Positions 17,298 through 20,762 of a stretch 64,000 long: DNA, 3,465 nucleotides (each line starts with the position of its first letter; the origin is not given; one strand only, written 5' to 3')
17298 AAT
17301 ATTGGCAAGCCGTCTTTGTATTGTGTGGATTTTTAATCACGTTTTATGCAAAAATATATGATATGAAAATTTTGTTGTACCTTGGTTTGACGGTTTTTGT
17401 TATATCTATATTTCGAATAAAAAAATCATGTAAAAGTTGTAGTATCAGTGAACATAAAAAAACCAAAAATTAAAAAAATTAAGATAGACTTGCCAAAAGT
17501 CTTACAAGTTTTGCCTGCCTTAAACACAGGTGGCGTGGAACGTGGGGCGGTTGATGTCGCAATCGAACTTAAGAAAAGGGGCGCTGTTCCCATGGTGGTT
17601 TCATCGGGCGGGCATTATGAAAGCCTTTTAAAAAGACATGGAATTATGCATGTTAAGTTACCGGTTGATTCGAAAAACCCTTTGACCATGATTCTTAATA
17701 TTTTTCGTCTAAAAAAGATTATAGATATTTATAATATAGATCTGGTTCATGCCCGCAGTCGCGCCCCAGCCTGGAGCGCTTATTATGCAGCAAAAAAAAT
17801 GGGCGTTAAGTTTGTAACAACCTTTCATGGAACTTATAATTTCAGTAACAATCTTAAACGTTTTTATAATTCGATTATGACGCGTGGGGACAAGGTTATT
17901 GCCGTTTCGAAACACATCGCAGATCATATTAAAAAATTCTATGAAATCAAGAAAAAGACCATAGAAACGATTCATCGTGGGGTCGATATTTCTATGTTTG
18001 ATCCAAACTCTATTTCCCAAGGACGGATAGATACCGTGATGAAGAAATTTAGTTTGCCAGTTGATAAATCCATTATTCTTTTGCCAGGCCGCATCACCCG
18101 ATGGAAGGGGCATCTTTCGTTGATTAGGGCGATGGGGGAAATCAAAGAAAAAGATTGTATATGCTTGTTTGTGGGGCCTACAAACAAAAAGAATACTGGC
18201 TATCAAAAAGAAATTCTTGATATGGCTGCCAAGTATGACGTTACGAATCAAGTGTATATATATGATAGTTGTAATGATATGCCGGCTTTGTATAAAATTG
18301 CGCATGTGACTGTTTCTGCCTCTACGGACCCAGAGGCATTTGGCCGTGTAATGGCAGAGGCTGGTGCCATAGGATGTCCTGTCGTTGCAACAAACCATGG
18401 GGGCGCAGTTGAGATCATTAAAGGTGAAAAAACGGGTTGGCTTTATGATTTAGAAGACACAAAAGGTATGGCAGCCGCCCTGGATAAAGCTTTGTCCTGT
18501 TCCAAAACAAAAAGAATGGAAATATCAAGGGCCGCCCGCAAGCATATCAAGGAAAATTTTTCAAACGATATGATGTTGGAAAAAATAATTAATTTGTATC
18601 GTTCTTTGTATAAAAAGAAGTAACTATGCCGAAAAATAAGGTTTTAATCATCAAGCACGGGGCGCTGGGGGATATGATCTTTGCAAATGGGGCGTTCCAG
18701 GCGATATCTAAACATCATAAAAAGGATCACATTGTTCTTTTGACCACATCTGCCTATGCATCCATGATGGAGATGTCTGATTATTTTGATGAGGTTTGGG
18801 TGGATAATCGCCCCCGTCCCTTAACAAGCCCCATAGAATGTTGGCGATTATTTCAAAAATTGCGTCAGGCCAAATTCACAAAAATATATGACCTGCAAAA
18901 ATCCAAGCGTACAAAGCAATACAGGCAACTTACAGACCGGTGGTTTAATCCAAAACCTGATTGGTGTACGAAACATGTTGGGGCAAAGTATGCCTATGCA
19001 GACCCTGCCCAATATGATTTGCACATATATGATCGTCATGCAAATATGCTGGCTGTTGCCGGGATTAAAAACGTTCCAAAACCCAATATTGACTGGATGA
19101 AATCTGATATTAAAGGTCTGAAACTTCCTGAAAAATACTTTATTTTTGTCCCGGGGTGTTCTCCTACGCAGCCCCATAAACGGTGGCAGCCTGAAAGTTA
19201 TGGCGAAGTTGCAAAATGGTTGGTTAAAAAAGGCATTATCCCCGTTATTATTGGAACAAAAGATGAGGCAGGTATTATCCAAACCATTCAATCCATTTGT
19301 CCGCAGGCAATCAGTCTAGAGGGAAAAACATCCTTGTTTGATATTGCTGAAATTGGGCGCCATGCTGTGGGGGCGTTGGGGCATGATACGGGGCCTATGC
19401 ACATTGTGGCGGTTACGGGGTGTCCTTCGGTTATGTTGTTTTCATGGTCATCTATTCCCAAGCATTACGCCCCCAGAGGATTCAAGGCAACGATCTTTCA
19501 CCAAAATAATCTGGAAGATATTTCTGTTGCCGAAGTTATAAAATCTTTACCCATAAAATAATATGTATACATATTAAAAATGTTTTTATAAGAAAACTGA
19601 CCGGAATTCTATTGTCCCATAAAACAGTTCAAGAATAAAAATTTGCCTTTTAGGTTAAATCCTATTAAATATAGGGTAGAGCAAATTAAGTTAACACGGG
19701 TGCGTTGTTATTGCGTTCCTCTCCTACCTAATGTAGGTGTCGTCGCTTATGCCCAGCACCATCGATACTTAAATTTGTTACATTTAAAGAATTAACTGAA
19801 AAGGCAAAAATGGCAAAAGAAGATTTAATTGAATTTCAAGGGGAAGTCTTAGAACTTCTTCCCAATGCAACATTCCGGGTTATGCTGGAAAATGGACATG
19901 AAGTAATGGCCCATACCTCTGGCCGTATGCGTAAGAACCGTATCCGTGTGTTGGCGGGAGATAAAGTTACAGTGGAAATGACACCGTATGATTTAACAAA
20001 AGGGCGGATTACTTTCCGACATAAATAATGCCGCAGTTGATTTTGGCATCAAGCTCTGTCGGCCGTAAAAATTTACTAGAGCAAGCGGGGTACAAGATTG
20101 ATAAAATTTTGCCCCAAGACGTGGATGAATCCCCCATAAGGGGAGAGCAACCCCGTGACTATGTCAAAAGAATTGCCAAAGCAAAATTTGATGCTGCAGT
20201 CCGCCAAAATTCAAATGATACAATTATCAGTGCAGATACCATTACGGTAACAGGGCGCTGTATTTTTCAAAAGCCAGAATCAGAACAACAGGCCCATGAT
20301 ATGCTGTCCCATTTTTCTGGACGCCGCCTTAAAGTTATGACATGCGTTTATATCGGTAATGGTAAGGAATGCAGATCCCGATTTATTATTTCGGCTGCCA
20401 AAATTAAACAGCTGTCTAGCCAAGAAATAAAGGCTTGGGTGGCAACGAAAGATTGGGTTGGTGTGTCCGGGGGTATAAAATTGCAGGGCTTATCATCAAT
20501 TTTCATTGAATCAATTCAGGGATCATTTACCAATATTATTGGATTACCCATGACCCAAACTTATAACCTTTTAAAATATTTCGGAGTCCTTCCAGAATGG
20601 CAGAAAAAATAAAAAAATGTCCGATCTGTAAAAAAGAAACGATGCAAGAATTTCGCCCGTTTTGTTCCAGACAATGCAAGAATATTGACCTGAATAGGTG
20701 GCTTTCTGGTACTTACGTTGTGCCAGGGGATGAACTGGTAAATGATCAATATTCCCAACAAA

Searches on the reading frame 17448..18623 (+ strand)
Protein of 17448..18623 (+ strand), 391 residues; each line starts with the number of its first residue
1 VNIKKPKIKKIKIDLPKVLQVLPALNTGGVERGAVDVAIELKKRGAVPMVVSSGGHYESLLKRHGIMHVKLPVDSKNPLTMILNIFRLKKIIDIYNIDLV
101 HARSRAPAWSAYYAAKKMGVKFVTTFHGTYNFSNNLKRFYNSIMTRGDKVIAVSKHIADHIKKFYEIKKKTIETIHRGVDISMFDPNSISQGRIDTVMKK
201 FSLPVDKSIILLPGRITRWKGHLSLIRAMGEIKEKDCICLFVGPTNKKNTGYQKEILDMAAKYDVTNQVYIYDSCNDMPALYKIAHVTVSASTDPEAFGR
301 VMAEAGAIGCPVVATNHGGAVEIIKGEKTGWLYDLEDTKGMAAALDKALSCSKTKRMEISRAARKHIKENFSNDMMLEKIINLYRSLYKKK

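Call 10: search_protein_families(library=pfam, proteins=[window:17448-18623:+], max_evalue=0.001)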
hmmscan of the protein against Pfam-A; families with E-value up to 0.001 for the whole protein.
window:17448-18623:+ (391 aa): 6 families
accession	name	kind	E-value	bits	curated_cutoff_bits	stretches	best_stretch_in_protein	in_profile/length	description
PF13439.12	Glyco_transf_4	-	1.1e-33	117.1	28.5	1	28-182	2-169/170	Glycosyltransferase Family 4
PF00534.26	Glycos_transf_1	-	5.3e-33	114.4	26.4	1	196-365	4-171/172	Glycosyl transferases group 1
PF13692.12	Glyco_trans_1_4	-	1.4e-22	80.9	27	1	209-349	3-140/142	Glycosyl transferases group 1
PF13579.12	Glyco_trans_4_4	-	7.8e-12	46.3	29.7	1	28-177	1-157/158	Glycosyl transferase 4-like domain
PF13477.12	Glyco_trans_4_2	-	4.7e-10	40.2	23.4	1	40-142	19-126/139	Glycosyl transferase 4-like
PF20706.3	GT4-conflict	-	5.5e-07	29.4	26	1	143-327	143-323/385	Family 4 Glycosyltransferase in conflict systems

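Call 49: search_protein_families(library=ncbifam, proteins=[window:17448-18623:+], max_evalue=0.1)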
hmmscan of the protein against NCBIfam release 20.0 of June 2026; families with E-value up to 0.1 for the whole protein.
window:17448-18623:+ (391 aa): 39 families (the best 25 are shown)
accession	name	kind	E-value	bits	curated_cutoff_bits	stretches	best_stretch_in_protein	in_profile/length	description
TIGR03999.1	thiol_BshA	equivalog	7.6e-32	110.7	273.7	1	64-387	53-373/375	N-acetyl-alpha-D-glucosaminyl L-malate synthase BshA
TIGR03088.1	stp2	hypoth_equivalog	6.3e-28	97.9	409.05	1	18-386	4-372/374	TIGR03088 family PEP-CTERM/XrtA system glycosyltransferase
TIGR02149.1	glgA_Coryne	subfamily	3.4e-27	95.6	302.4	1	142-387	140-390/391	glycogen synthase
TIGR03449.1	mycothiol_MshA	equivalog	7.4e-26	91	462.5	1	141-387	159-403/406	D-inositol-3-phosphate glycosyltransferase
NF041876.1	EPS_EpsE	equivalog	4.4e-25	88.7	400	1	79-375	96-384/389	exopolysaccharide biosynthesis GT4 family glycosyltransferase EpsE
NF053787.1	GlcN_PG_synth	equivalog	4.3e-22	78.4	480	1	98-388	84-360/361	N-acetylglucosaminyl phosphatidylglycerol synthase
NF047684.1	TeichurnBiosyTuaC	equivalog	2.5e-21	76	550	1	96-387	108-389/391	teichuronic acid biosynthesis protein TuaC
TIGR04047.1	MSMEG_0565_glyc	hypoth_equivalog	8.3e-20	71.2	259.85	1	97-385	87-372/373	MSMEG_0565 family glycosyltransferase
NF038229.1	Glyco4_Geo_Pelo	equivalog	2.8e-18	66.1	400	1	97-387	59-336/338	GPMC system family 4 glycosyltransferase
TIGR04157.1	glyco_rSAM_CFB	subfamily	3e-18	66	400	1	141-384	164-406/406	TIGR04157 family glycosyltransferase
NF012028.0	PRK15484.1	subfamily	4.4e-18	65.5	618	1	145-379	138-370/380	lipopolysaccharide N-acetylglucosaminyltransferase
TIGR02472.1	sucr_P_syn_N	equivalog_domain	1.1e-17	64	576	1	145-379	183-433/439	sucrose-phosphate synthase, putative, glycosyltransferase domain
NF038295.1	EPS_HpsP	equivalog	3.6e-16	59.2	550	1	134-387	137-387/388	hormogonium polysaccharide biosynthesis glycosyltransferase HpsP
NF050063.1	ProtGlycPglJ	equivalog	3.9e-14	52.6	500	1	132-369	129-349/363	N-acetylgalactosamine-N,N'-diacetylbacillosaminyl-diphospho-undecaprenol 4-alpha-N-acetylgalactosaminyltransferase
NF046085.1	XrtY_assoc_Gly1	equivalog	6.7e-13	48.2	400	1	150-388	164-385/387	XrtY-associated glycosyltransferase XYAG1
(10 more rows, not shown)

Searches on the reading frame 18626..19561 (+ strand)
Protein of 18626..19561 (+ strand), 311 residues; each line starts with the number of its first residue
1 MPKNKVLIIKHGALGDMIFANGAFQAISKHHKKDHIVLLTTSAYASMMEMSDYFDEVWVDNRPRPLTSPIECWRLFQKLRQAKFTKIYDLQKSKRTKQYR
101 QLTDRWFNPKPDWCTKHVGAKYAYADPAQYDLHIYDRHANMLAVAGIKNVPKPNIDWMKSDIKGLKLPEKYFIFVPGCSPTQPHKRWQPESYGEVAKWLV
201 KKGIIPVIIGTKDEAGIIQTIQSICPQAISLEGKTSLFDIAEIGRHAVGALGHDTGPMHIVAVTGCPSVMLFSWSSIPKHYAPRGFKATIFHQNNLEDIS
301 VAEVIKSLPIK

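Call 10: search_protein_families(library=pfam, proteins=[window:18626-19561:+], max_evalue=0.001)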
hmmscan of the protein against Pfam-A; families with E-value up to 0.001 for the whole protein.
window:18626-19561:+ (311 aa): 1 family
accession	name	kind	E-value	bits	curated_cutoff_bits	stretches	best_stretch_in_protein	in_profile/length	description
PF01075.23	Glyco_transf_9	-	1.2e-16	61.2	22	1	166-294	102-230/247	Glycosyltransferase family 9 (heptosyltransferase)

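Call 49: search_protein_families(library=ncbifam, proteins=[window:18626-19561:+], max_evalue=0.1)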
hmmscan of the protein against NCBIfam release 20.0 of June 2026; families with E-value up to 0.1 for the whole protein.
window:18626-19561:+ (311 aa): 7 families
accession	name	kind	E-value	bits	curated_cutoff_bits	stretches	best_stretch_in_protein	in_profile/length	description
TIGR02195.1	heptsyl_trn_II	equivalog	3.9e-17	62.4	134.6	2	165-295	170-303/339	lipopolysaccharide heptosyltransferase II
TIGR02193.1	heptsyl_trn_I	equivalog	7.2e-17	61.6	185.3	1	5-308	1-316/320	lipopolysaccharide heptosyltransferase I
TIGR02201.1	heptsyl_trn_III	equivalog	5.3e-11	42.2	170.2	1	5-278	1-292/344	putative lipopolysaccharide heptosyltransferase III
NF007742.0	PRK10422.1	equivalog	1.6e-09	37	467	1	155-273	169-289/352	lipopolysaccharide core heptosyltransferase RfaQ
NF008162.0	PRK10916.1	equivalog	7.3e-07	28.7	569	1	174-290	185-304/348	ADP-heptose--LPS heptosyltransferase RfaF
NF008204.0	PRK10964.1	equivalog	0.0063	15.7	437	1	169-307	178-315/322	lipopolysaccharide heptosyltransferase RfaC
TIGR04414.1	hepto_Aah_TibC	equivalog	0.048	12.6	200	1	158-273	193-307/374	autotransporter strand-loop-strand O-heptosyltransferase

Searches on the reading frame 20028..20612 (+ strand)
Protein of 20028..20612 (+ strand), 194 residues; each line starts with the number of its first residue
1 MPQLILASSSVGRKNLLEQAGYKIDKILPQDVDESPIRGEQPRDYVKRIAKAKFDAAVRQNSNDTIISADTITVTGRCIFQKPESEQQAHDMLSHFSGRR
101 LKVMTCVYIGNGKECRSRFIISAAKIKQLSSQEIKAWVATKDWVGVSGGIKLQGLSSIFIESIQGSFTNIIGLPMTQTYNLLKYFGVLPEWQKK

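Call 10: search_protein_families(library=pfam, proteins=[window:20028-20612:+], max_evalue=0.001)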
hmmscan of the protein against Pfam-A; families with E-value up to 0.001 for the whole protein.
window:20028-20612:+ (194 aa): 1 family
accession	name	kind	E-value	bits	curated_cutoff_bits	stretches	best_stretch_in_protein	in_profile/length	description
PF02545.19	Maf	-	2e-47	161.7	27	1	3-183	1-185/187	Maf-like protein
